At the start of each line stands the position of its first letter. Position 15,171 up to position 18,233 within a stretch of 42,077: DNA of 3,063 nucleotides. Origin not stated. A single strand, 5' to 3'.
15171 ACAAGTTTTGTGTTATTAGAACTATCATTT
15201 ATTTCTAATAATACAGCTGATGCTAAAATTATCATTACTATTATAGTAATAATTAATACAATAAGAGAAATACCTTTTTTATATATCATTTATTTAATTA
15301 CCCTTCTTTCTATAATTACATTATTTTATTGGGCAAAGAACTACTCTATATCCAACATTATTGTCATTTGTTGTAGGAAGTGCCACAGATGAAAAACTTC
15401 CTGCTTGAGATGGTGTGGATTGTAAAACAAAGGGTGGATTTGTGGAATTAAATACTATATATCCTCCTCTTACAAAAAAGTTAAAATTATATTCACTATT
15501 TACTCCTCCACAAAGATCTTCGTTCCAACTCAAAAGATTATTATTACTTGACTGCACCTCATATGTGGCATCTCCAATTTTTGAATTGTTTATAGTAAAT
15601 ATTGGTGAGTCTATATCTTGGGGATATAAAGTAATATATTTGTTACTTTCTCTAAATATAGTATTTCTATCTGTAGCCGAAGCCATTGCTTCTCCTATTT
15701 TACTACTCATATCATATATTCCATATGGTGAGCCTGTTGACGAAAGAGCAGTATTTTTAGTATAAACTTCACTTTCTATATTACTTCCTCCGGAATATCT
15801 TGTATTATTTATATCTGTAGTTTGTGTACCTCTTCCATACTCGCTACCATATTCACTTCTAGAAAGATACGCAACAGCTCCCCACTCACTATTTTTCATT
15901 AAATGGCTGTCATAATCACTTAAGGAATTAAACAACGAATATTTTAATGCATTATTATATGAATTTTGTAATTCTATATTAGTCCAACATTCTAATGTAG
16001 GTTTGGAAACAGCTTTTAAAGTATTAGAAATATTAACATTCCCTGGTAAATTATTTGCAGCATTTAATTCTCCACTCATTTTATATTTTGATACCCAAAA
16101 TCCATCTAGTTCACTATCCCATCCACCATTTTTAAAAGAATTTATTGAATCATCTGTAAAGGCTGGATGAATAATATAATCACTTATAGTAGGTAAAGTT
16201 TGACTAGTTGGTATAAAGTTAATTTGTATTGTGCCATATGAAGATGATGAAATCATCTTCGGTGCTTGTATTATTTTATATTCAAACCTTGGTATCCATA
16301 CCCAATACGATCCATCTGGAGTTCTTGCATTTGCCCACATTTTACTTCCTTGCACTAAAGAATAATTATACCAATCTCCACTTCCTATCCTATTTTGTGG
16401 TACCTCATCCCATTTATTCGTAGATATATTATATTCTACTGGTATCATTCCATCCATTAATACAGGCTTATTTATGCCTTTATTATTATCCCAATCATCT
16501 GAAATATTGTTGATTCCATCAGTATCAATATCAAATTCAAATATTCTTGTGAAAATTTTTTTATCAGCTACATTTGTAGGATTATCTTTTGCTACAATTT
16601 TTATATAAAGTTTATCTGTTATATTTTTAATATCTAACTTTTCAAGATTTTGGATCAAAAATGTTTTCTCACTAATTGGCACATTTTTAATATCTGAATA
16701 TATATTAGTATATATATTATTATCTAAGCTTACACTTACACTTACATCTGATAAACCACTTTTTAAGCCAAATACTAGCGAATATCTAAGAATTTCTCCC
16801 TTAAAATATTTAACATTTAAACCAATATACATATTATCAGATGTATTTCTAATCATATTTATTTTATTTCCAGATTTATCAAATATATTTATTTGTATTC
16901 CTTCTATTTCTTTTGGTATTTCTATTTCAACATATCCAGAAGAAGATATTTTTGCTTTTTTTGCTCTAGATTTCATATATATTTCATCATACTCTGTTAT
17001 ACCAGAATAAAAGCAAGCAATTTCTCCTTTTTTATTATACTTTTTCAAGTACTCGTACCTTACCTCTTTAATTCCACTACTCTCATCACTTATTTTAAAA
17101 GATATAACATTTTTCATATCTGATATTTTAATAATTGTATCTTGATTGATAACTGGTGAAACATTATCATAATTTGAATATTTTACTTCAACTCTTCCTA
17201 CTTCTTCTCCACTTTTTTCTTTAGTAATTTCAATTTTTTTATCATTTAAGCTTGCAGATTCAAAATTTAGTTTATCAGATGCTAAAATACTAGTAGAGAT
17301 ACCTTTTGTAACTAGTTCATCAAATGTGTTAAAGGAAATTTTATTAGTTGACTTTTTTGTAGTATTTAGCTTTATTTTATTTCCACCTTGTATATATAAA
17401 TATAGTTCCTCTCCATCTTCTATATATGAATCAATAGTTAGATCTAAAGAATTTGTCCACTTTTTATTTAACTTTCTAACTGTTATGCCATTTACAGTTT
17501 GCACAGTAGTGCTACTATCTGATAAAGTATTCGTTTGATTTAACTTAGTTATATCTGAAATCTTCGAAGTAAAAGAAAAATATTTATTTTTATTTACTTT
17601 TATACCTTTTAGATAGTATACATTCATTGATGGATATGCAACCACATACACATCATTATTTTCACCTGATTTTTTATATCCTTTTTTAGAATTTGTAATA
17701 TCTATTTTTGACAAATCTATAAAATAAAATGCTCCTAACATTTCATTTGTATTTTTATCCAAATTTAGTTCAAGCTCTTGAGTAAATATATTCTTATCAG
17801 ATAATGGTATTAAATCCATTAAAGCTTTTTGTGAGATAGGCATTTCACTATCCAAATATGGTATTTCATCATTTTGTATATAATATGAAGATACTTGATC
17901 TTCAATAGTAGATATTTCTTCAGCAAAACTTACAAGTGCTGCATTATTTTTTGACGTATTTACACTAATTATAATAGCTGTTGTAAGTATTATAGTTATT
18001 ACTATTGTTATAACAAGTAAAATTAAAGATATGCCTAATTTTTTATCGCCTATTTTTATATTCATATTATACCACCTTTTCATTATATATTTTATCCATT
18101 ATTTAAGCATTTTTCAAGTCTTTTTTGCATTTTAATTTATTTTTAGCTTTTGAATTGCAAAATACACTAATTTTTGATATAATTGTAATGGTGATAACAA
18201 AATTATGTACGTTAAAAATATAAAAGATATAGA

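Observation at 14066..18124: Two-gene operon of pilin-like modular proteins wedged between tsaE and addA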

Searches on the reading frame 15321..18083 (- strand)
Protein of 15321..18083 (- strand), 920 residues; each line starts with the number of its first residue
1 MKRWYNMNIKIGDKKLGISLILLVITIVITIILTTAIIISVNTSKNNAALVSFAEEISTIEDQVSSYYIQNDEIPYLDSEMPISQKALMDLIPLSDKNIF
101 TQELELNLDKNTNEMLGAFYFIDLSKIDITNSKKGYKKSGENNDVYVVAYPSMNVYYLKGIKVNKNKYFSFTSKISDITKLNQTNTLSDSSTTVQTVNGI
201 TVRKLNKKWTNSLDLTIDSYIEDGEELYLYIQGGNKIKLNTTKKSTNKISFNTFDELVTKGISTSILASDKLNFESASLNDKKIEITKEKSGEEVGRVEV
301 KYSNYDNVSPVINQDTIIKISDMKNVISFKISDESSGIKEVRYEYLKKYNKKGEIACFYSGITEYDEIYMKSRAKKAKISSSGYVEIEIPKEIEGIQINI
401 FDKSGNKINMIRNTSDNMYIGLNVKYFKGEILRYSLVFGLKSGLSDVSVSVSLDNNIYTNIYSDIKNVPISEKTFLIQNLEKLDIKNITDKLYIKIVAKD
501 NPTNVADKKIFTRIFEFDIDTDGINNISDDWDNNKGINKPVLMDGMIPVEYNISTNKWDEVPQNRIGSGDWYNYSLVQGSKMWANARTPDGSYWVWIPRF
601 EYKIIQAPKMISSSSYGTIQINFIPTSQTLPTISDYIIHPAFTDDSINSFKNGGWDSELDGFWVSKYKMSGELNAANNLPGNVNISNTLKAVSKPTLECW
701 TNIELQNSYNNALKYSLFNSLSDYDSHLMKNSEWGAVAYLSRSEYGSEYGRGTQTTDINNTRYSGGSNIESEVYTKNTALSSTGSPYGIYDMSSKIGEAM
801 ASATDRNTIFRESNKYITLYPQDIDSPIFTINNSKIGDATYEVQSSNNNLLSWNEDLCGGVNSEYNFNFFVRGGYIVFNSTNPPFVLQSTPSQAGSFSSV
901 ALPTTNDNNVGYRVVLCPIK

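Call 3: search_protein_families(library=pfam, proteins=[window:15321-18083:-], max_evalue=1)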
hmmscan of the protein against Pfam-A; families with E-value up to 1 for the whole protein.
window:15321-18083:- (920 aa): 0 families

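Call 4: search_protein_families(library=ncbifam, proteins=[window:15321-18083:-], max_evalue=1)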
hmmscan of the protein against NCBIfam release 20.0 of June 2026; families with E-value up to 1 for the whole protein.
window:15321-18083:- (920 aa): 0 families

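Call 7: find_homologous_proteins(query=window:15321-18083:-)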
Query window:15321-18083:- (920 aa): 54 proteins with E <= 0.001 among 8000 candidates.
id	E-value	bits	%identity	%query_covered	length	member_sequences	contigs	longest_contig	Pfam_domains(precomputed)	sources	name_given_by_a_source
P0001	0.0e+0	2010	100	99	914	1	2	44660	-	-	-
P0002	1.7e-128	448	35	95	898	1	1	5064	-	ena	-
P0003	7.5e-127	443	36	99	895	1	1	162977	-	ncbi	-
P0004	1.7e-105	372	43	55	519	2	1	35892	-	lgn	-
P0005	4.8e-100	354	32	98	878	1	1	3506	-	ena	-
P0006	3.6e-98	348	34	84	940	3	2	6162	-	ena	-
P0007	3.4e-95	338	38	53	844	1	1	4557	-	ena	-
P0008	3.8e-94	335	38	62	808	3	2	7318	-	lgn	-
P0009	6.0e-94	334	35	86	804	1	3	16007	-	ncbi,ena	-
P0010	1.1e-93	333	40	54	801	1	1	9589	-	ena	-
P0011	2.9e-93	332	39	59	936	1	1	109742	-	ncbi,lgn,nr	ncbi:MAG: hypothetical protein PHP54_02820 [Clostridia bacterium]|nr:hypothetical protein [Clostridi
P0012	3.7e-93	331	31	97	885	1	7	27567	-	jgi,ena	-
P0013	3.0e-92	328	38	56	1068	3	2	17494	PF13385.14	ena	-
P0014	9.6e-92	327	37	56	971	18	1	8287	-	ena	-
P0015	2.8e-91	325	37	56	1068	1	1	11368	PF13385.14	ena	-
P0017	4.0e-91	325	37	56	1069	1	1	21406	PF13385.14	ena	-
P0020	2.3e-89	319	35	61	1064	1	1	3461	PF13385.14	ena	-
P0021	2.1e-88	316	35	61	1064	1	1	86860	PF13385.14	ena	-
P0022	5.0e-88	315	37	53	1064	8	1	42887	PF13385.14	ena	-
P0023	5.4e-88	314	37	53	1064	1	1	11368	PF13385.14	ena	-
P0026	6.0e-87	311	34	61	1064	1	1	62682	PF13385.14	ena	-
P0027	6.0e-87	311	34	61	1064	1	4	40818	PF13385.14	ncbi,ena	-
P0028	6.7e-87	311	36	53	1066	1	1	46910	PF13385.14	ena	-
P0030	4.0e-86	308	36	53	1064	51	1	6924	PF13385.14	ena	-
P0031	4.3e-86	308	37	52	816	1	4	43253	PF12810.14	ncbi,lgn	ncbi:MAG: glycine rich domain-containing protein [Clostridia bacterium]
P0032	2.9e-85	305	36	53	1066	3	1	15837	PF13385.14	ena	-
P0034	7.0e-83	297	34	53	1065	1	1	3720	PF13385.14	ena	-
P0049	3.0e-55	206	34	53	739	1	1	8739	PF00553.26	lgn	-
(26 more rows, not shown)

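Call 8: search_solved_structures(query=window:15321-18083:-, max_evalue=10, show_alignments=2)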
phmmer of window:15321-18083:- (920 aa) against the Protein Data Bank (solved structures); distinct sequences matched with E-value up to 10: 0.

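Call 10: find_encoding_contigs(protein=P0001, flank=10000, max_places=3)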
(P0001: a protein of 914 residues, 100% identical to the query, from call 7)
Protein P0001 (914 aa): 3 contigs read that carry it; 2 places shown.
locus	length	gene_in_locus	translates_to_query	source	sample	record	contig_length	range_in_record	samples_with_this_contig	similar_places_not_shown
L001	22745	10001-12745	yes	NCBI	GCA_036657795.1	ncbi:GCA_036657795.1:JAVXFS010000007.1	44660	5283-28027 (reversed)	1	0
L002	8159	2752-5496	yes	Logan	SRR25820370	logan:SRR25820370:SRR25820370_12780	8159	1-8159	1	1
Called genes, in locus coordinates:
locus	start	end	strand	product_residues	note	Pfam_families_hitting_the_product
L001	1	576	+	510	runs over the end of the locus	PF08245:Mur_ligase_M, PF02875:Mur_ligase_C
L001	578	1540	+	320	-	PF00491:Arginase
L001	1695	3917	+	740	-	-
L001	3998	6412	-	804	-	PF20437:LonC_helical, PF13654:AAA_32, PF20436:LonB_AAA-LID, PF05362:Lon_C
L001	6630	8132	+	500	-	PF27792:CHIM_prot, PF13231:PMT_2 (weak)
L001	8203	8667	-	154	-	PF00583:Acetyltransf_1, PF13420:Acetyltransf_4, PF13673:Acetyltransf_10, PF13508:Acetyltransf_7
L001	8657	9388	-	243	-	PF00814:TsaD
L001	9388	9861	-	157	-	PF02367:TsaE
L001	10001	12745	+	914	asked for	-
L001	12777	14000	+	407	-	-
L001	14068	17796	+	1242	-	PF00580:UvrD-helicase, PF13245:AAA_19, PF13361:UvrD_C, PF13538:UvrD_C_2 (weak), PF12705:PDDEXK_1 (weak)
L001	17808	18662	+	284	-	PF02578:Cu-oxidase_4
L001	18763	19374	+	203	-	PF01066:CDP-OH_P_transf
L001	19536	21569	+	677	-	PF22745:Nlig-Ia, PF01653:DNA_ligase_aden, PF14520:HHH_5 (faint), PF03120:OB_DNA_ligase, PF03119:DNA_ligase_ZBD, PF12826:HHH_2, PF00533:BRCT, PF12738:PTCB-BRCT (weak)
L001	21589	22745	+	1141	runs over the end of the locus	PF17757:UvrB_inter, PF02559:CarD_TRCF_RID, PF00270:DEAD, PF04851:ResIII, PF00271:Helicase_C, PF03461:TRCF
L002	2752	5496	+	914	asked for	-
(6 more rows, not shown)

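Call 11: find_encoding_contigs(protein=P0003, flank=10000, max_places=3)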
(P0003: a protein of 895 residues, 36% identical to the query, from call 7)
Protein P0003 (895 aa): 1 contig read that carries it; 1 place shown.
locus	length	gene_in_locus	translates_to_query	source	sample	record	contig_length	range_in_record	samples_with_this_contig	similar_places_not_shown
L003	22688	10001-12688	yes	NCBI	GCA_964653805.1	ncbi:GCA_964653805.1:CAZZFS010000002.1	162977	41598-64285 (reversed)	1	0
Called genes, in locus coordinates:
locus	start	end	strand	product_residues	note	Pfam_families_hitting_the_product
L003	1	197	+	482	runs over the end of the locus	PF00512:HisKA, PF02518:HATPase_c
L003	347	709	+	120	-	-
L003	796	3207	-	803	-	PF20437:LonC_helical, PF13654:AAA_32, PF20436:LonB_AAA-LID, PF05362:Lon_C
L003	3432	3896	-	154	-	PF13673:Acetyltransf_10, PF00583:Acetyltransf_1, PF13508:Acetyltransf_7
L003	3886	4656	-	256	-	PF00814:TsaD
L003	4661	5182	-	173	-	PF02367:TsaE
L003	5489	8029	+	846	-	-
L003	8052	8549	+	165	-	PF00583:Acetyltransf_1, PF13673:Acetyltransf_10, PF13508:Acetyltransf_7, PF08445:FR47 (weak)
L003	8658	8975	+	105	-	-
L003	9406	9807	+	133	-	-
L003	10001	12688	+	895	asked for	-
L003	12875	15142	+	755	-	-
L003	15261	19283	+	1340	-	PF00580:UvrD-helicase, PF13245:AAA_19, PF13361:UvrD_C, PF13538:UvrD_C_2 (faint), PF12705:PDDEXK_1 (weak)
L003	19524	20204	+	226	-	PF02578:Cu-oxidase_4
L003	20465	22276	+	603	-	PF00009:GTP_EFTU, PF22042:EF-G_D2, PF03144:GTP_EFTU_D2, PF00679:EFG_C, PF21018:BipA_C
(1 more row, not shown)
